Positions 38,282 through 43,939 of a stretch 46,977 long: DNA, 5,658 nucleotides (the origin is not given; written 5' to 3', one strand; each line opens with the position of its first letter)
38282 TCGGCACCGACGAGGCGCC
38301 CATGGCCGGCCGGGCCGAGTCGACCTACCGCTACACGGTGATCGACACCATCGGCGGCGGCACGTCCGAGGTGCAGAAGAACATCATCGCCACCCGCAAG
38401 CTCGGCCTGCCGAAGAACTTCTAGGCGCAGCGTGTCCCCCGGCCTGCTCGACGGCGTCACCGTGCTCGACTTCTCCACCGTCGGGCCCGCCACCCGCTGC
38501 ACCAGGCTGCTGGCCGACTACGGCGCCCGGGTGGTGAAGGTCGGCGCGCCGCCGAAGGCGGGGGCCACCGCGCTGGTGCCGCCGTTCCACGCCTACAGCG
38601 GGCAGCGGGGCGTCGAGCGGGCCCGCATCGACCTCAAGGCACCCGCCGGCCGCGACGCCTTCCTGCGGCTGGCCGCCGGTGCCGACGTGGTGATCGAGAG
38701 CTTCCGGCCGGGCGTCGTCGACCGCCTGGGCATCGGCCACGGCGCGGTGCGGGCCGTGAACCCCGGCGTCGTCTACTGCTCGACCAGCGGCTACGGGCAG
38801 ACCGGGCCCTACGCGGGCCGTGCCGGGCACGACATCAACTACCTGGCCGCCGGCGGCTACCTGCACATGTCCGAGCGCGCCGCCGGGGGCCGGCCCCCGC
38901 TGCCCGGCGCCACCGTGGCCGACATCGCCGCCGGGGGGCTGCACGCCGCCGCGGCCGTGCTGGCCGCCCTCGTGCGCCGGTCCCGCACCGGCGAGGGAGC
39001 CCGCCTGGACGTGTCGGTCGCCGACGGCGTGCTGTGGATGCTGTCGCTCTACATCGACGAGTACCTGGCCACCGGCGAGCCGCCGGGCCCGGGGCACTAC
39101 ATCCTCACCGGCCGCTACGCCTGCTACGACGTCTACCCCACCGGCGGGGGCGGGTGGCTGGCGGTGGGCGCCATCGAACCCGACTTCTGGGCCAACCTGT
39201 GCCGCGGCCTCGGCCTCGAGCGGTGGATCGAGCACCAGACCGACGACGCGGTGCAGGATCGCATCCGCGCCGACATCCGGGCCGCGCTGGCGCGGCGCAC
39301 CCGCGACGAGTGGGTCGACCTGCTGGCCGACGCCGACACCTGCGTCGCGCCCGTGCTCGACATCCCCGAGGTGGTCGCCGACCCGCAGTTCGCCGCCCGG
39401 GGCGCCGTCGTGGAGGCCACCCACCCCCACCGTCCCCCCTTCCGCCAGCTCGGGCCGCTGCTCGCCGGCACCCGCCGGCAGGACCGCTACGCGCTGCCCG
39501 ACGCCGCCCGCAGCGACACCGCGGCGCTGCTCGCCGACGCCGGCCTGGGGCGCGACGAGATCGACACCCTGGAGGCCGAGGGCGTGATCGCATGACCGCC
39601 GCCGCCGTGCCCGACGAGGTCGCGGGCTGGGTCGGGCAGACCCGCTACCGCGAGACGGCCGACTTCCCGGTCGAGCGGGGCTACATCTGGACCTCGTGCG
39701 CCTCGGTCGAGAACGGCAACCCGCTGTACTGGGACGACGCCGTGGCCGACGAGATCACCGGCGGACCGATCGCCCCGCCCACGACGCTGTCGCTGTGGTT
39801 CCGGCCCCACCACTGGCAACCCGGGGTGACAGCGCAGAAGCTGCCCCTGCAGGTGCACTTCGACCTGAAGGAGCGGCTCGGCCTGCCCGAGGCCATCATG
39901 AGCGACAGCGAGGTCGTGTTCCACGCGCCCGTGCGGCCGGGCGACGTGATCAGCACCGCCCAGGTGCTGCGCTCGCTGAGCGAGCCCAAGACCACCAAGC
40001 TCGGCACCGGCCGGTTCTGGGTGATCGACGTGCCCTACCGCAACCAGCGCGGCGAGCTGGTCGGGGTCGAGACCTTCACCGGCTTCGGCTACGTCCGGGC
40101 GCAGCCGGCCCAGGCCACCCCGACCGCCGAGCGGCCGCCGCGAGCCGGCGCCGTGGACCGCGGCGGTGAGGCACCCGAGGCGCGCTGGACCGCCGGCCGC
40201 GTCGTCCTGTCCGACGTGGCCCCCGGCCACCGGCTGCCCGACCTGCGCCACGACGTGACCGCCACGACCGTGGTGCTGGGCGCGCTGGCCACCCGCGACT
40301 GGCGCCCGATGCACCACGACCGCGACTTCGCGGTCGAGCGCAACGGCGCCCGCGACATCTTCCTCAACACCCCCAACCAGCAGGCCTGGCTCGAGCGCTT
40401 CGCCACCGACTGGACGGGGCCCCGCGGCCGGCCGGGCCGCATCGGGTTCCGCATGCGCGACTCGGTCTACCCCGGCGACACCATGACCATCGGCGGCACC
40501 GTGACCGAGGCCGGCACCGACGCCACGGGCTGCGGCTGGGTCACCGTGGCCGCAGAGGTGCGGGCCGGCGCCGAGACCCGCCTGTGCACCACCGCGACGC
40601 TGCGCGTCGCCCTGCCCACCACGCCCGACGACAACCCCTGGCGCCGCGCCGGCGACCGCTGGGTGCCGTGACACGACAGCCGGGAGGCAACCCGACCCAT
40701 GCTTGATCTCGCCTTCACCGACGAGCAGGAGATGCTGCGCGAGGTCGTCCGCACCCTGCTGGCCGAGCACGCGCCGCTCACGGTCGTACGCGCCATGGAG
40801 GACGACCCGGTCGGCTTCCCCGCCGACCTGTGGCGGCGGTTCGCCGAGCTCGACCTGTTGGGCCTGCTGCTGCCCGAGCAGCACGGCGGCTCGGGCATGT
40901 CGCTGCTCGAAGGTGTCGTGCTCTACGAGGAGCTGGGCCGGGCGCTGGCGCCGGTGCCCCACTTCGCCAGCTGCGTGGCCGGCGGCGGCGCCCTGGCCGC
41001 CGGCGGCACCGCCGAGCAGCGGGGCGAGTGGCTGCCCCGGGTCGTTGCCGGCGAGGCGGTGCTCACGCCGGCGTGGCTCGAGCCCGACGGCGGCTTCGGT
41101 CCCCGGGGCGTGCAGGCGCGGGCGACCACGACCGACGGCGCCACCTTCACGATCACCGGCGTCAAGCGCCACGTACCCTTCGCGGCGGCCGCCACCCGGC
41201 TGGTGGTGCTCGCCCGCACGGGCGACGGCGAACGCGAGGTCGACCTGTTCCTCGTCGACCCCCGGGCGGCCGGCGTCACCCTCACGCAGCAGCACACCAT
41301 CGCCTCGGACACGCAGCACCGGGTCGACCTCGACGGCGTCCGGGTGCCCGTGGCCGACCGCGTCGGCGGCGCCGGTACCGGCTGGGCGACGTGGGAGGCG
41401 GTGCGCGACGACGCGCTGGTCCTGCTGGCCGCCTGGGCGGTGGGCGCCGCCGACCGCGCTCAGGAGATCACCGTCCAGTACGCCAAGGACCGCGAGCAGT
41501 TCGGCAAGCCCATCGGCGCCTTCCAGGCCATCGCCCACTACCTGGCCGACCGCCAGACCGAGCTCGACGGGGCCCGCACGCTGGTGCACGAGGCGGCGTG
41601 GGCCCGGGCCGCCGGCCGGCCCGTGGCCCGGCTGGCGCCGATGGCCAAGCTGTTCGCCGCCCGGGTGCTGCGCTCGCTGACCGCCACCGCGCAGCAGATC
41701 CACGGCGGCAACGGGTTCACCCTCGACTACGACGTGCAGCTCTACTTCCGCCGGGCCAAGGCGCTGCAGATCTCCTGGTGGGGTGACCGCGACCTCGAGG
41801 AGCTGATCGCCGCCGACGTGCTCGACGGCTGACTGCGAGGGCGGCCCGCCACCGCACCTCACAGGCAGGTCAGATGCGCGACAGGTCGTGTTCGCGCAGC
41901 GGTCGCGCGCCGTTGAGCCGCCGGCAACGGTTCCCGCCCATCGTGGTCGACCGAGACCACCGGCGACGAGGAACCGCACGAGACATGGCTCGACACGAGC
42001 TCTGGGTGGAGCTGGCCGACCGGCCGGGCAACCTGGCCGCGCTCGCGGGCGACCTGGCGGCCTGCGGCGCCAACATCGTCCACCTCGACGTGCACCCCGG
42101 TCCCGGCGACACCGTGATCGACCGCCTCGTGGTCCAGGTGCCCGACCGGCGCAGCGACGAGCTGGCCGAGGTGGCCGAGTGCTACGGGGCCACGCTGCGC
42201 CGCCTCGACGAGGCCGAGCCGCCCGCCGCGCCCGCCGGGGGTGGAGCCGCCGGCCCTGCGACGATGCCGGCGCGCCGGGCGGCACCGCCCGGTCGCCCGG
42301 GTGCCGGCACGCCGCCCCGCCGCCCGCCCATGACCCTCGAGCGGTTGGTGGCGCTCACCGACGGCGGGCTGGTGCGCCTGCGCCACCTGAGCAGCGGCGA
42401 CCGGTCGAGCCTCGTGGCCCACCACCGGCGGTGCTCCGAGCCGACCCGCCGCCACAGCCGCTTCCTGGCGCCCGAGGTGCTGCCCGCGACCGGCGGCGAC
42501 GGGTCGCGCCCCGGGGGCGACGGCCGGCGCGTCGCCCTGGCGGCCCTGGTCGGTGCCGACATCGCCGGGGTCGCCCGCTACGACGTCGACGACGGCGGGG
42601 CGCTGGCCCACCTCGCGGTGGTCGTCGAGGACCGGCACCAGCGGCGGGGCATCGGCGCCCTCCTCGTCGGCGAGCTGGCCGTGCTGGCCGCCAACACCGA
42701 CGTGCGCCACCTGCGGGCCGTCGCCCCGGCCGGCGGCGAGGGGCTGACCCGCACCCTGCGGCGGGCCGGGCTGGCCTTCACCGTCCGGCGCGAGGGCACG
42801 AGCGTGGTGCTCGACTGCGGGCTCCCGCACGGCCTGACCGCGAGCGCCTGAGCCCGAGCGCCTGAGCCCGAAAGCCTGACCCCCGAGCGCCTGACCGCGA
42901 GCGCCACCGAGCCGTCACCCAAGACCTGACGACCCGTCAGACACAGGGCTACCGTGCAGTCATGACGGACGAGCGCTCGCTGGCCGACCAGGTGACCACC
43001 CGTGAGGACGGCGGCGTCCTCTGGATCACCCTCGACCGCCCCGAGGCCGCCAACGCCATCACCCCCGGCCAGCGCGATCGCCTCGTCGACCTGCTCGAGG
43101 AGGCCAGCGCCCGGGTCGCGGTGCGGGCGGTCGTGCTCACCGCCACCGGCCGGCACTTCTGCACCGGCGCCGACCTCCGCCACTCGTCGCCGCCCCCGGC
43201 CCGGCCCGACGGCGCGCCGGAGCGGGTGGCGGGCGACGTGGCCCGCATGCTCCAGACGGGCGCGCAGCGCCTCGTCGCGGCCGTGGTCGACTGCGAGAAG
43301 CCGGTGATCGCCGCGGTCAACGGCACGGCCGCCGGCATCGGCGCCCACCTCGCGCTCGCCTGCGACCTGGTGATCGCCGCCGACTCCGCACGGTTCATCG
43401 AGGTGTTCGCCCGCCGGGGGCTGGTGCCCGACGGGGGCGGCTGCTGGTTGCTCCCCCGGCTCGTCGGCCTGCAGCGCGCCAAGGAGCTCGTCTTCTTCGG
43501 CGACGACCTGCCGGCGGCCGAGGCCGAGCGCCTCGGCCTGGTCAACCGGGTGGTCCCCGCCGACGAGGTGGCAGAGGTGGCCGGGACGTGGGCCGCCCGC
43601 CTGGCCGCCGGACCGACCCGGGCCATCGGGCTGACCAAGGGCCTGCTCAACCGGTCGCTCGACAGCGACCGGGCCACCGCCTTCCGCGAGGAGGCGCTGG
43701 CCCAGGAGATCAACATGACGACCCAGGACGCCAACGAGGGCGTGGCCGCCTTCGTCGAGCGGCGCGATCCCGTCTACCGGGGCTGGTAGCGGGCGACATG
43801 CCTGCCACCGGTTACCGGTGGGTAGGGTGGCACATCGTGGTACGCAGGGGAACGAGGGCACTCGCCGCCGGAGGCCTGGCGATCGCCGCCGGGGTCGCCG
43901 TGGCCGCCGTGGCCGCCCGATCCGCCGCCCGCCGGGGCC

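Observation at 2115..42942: Seven copies of a 19-bp palindrome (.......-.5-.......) in front of catabolic operons spread over 40 kb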

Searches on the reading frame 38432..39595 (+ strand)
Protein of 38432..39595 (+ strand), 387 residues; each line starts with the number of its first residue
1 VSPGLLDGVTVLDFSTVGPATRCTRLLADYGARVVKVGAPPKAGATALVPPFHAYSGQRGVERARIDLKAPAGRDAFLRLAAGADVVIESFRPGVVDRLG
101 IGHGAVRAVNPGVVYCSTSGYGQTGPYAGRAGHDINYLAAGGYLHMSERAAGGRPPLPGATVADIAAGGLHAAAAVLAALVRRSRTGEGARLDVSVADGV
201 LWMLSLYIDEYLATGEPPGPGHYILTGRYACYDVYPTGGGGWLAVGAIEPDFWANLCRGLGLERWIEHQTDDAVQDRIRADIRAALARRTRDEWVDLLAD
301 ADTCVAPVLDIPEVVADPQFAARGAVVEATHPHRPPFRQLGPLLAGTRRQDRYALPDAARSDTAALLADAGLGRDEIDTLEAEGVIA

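Call 10: search_protein_families(library=pfam, proteins=[window:38432-39595:+])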
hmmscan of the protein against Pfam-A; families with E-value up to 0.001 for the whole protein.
window:38432-39595:+ (387 aa): 1 family
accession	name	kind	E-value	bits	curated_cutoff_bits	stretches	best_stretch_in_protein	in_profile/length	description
PF02515.22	CoA_transf_3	-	3.9e-89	299.8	23.3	1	6-345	1-347/366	CoA-transferase family III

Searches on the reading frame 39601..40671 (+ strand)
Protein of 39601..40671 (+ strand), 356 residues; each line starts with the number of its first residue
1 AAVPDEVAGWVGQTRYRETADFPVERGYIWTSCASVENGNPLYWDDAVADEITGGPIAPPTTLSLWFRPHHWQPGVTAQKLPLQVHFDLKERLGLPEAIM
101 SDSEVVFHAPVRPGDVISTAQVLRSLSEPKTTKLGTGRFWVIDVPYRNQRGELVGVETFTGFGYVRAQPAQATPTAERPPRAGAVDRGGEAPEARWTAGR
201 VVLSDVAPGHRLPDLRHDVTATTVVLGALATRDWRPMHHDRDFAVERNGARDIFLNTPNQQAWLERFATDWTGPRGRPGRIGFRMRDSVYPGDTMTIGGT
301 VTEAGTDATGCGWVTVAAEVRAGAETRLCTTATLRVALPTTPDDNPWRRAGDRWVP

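Call 10: search_protein_families(library=pfam, proteins=[window:39601-40671:+])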
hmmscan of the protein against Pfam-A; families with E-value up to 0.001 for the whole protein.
window:39601-40671:+ (356 aa): 2 families
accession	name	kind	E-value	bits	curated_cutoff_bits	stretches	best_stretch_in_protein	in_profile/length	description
PF13452.11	FAS1_DH_region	-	5.1e-12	46.5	22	1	16-154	7-129/132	FAS1-like, dehydratase domain region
PF01575.25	MaoC_dehydratas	-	5.9e-05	23.1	27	0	218-301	17-101/123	MaoC like domain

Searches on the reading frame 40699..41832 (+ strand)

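Call 12: search_protein_families(library=pfam, proteins=[window:40699-41832:+], max_evalue=0.01)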
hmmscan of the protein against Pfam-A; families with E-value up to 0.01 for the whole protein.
window:40699-41832:+ (377 aa): 4 families
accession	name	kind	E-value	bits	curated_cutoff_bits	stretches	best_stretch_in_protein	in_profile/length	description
PF00441.29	Acyl-CoA_dh_1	-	3.3e-31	108.9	22.4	1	241-359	16-134/150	Acyl-CoA dehydrogenase, C-terminal domain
PF02771.21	Acyl-CoA_dh_N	-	2.4e-25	89.5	22.9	1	7-119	1-113/113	Acyl-CoA dehydrogenase, N-terminal domain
PF08028.16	Acyl-CoA_dh_2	-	7.5e-14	52.6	22.7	1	242-357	2-127/134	Acyl-CoA dehydrogenase, C-terminal domain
PF02770.24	Acyl-CoA_dh_M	-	3.8e-11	43.4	33.3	1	128-200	6-80/97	Acyl-CoA dehydrogenase, middle domain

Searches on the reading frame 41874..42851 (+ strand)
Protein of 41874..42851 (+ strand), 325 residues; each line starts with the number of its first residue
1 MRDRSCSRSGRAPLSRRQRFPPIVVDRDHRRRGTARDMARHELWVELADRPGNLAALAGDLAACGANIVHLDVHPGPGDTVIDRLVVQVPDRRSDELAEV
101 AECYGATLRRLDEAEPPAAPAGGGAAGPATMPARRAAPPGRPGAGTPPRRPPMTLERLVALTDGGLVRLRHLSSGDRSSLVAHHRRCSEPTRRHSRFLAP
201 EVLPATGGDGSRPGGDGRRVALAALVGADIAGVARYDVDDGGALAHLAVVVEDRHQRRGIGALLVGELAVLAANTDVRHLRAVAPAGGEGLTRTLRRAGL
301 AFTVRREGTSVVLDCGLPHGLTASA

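Call 12: search_protein_families(library=pfam, proteins=[window:41874-42851:+], max_evalue=0.01)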
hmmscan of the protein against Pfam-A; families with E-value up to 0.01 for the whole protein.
window:41874-42851:+ (325 aa): 6 families
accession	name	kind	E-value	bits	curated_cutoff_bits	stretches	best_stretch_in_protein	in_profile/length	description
PF00583.31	Acetyltransf_1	-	3.7e-06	27.6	20.7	1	221-282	35-98/116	Acetyltransferase (GNAT) family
PF13508.13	Acetyltransf_7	-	8.7e-06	26.5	27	1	226-272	10-56/84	Acetyltransferase (GNAT) domain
PF14542.12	Acetyltransf_CG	-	0.00012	22.6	30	0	230-269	11-50/80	GCN5-related N-acetyl-transferase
PF13673.13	Acetyltransf_10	-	0.00042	20.7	23.6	0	221-276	33-84/128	Acetyltransferase (GNAT) domain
PF01842.31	ACT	-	0.003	17.8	27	1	45-89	5-51/66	ACT domain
PF08445.16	FR47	-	0.008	16.6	22.1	0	248-270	26-48/86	FR47-like protein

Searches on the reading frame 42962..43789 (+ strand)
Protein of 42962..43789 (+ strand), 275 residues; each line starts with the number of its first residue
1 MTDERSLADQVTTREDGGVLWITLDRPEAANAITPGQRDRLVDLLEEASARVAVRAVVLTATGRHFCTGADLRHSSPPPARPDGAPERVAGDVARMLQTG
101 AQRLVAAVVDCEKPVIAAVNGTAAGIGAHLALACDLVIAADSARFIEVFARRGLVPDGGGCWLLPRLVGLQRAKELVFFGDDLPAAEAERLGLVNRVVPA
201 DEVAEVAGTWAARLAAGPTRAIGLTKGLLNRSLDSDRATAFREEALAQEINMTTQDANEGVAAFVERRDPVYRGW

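Call 12: search_protein_families(library=pfam, proteins=[window:42962-43789:+], max_evalue=0.01)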
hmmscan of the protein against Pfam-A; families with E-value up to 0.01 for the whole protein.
window:42962-43789:+ (275 aa): 2 families
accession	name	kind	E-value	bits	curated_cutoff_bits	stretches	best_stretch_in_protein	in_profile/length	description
PF00378.25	ECH_1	-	2.2e-57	194.7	27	1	16-273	3-249/251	Enoyl-CoA hydratase/isomerase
PF16113.10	ECH_2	-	1.4e-22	81.1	27.2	1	21-231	3-201/335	Enoyl-CoA hydratase/isomerase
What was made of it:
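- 42962..43789 (+): Target: enoyl-CoA hydratase (crotonase). call 12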
